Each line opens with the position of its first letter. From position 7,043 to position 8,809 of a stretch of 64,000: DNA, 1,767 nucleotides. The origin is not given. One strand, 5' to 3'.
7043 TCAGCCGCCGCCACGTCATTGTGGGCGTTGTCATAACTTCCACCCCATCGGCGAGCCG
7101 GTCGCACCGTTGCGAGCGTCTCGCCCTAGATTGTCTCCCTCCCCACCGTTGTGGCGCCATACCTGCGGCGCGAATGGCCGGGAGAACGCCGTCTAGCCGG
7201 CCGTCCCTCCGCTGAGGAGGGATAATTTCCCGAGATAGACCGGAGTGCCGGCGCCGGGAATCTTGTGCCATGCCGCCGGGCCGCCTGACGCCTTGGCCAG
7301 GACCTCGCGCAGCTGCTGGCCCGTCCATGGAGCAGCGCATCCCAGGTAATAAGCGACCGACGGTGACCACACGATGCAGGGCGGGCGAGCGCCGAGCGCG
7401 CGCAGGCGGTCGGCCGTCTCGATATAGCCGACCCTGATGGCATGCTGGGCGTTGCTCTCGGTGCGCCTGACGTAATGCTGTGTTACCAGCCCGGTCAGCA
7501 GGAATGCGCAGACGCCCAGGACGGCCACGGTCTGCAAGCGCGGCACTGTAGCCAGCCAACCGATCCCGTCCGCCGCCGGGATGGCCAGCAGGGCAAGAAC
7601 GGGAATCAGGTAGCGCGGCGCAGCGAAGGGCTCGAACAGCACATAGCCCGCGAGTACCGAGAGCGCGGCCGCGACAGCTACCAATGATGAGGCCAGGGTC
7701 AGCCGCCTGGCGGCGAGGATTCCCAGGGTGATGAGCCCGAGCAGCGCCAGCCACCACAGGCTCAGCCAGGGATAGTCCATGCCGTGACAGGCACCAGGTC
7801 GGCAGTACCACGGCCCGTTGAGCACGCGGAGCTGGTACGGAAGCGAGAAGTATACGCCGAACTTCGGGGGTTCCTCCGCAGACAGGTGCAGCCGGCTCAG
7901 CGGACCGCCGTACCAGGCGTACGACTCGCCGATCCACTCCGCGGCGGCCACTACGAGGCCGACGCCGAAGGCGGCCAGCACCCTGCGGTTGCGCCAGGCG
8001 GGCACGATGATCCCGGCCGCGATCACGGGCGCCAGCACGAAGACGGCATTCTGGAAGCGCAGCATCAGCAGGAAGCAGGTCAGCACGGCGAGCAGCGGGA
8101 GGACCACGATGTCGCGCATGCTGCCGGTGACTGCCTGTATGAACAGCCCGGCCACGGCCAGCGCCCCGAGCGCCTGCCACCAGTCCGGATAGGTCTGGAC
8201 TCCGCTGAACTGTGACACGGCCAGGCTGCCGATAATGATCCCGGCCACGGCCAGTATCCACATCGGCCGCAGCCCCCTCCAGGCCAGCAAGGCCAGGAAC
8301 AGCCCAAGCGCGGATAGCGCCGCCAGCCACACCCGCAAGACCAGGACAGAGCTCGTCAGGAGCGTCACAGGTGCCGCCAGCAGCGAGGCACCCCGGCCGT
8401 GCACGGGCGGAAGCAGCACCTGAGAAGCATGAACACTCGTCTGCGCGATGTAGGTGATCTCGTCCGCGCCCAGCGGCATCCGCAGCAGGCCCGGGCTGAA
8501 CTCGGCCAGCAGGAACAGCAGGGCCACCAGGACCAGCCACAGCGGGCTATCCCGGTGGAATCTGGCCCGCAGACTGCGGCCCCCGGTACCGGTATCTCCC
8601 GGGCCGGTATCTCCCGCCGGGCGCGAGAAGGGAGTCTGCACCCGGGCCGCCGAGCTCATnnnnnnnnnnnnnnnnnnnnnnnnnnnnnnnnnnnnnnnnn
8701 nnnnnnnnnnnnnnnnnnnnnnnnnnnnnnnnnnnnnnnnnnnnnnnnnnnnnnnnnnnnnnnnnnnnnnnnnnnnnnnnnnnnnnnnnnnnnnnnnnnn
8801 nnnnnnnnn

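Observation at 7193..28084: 21-kb envelope-glycan island with an unusual enzyme set: GT-C transferases, lipid-carrier GT2, Ugd, amidotransferase and five methyltransferase domains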

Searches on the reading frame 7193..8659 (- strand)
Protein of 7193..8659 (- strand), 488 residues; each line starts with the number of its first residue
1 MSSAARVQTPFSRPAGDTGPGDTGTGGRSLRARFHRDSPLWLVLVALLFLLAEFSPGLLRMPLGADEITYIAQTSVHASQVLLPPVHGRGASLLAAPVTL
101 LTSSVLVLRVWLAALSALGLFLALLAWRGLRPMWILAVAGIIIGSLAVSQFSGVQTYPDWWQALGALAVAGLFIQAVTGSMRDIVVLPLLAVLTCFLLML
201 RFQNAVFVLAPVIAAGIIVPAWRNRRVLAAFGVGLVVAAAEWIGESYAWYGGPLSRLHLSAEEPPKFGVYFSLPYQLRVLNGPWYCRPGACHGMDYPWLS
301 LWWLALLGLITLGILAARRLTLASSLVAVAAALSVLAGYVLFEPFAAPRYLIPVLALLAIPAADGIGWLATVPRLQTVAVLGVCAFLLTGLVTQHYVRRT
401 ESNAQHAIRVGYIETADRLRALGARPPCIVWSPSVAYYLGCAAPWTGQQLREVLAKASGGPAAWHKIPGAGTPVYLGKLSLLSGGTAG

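Call 5: search_protein_families(library=pfam, proteins=[window:7193-8659:-], max_evalue=0.01)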
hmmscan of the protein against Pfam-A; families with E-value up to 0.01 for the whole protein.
window:7193-8659:- (488 aa): 0 families

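Call 7: search_protein_families(library=ncbifam, proteins=[window:7193-8659:-], max_evalue=0.01)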
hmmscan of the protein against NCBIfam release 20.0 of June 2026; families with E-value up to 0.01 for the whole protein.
window:7193-8659:- (488 aa): 0 families

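Call 59: find_homologous_proteins(query=window:7193-8659:-, max_evalue=0.001)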
Query window:7193-8659:- (488 aa): 288 proteins with E <= 0.001 among 8000 candidates; the best 120 are listed.
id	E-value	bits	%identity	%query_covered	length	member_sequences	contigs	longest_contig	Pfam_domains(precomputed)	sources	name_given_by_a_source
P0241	1.0e-262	890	91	92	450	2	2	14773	-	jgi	jgi:hypothetical protein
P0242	9.5e-256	867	83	100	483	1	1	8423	-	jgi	jgi:hypothetical protein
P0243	3.6e-219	747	71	98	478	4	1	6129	-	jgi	jgi:hypothetical protein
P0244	2.8e-215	734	69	98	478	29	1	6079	-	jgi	jgi:hypothetical protein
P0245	2.6e-206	704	68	98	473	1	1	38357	-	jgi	jgi:hypothetical protein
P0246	3.5e-202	691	66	98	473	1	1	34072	-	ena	-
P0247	5.0e-202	690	66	100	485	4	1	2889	-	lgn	-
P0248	2.1e-201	688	67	94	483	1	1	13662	-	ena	-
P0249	2.6e-191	655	67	94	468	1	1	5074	-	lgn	-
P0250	2.3e-189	648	69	89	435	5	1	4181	-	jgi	-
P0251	1.6e-185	636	65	98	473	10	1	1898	-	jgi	jgi:hypothetical protein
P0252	9.6e-180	617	63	92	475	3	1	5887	-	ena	-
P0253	6.5e-176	604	63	92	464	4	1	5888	-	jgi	jgi:hypothetical protein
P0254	1.1e-175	603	61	93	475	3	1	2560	-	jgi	jgi:hypothetical protein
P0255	1.9e-171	589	59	94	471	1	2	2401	-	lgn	-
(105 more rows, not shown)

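Call 62: search_solved_structures(query=A4, max_evalue=10)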
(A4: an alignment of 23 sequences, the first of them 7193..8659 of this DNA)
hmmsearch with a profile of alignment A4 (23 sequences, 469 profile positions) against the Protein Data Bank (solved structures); distinct sequences matched with E-value up to 10: 1.
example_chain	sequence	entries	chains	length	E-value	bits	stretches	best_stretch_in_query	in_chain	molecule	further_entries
1grw_A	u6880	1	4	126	2.8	9.6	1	390-436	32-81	MAJOR SPERM PROTEIN 31/40/142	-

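Call 63: find_encoding_contigs(protein=P0245, flank=10000, max_places=2)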
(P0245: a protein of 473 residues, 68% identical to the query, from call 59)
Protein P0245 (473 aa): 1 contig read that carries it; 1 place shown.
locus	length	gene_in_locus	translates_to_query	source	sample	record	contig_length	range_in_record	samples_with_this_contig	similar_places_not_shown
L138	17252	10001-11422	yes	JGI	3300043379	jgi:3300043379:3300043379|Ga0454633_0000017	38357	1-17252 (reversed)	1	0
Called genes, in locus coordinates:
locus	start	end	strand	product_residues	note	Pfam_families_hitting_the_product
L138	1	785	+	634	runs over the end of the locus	-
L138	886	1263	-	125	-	PF01502:PRA-CH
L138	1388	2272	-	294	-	PF00977:His_biosynth, PF01207:Dus (faint), PF05690:ThiG (faint)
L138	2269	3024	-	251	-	PF00977:His_biosynth, PF01207:Dus (faint)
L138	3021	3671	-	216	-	PF00117:GATase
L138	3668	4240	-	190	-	PF00475:IGPD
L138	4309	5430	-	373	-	PF00155:Aminotran_1_2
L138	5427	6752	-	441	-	PF00815:Histidinol_dh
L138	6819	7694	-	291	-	PF01634:HisG, PF08029:HisG_C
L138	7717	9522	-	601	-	-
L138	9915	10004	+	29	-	-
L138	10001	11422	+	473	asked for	-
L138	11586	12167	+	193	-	PF27099:Rv1733c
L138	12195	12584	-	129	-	-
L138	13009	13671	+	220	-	PF13489:Methyltransf_23, PF02353:CMAS, PF13847:Methyltransf_31, PF08241:Methyltransf_11, PF08242:Methyltransf_12, PF13649:Methyltransf_25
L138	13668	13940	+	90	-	PF01042:Ribonuc_L-PSP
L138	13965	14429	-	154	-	PF01980:TrmO_N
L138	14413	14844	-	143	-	PF11706:zf-CGNR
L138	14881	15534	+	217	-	-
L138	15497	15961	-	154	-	-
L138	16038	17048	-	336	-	PF16884:ADH_N_2, PF00107:ADH_zinc_N, PF13602:ADH_zinc_N_2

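Call 64: find_encoding_contigs(protein=P0241, flank=10000, max_places=2)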
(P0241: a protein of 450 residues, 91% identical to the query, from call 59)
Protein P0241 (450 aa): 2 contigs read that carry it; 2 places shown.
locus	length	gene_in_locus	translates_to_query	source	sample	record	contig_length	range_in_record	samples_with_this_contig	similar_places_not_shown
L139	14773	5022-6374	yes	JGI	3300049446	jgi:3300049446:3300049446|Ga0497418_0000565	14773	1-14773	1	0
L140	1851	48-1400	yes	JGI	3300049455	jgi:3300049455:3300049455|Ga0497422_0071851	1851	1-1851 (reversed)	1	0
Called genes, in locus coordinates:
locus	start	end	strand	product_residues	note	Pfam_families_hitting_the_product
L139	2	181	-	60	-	?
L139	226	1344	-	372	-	PF00155:Aminotran_1_2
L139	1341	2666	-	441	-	PF00815:Histidinol_dh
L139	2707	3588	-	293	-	PF01634:HisG, PF08029:HisG_C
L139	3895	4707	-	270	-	-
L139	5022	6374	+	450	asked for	-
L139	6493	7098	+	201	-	PF27099:Rv1733c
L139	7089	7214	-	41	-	-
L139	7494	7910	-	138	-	PF01980:TrmO_N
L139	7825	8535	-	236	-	PF11706:zf-CGNR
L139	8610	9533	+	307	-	-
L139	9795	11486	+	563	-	PF01039:Carboxyl_trans, PF03255:ACCA (weak)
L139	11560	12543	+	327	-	PF01936:NYN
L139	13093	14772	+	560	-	?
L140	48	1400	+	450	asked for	-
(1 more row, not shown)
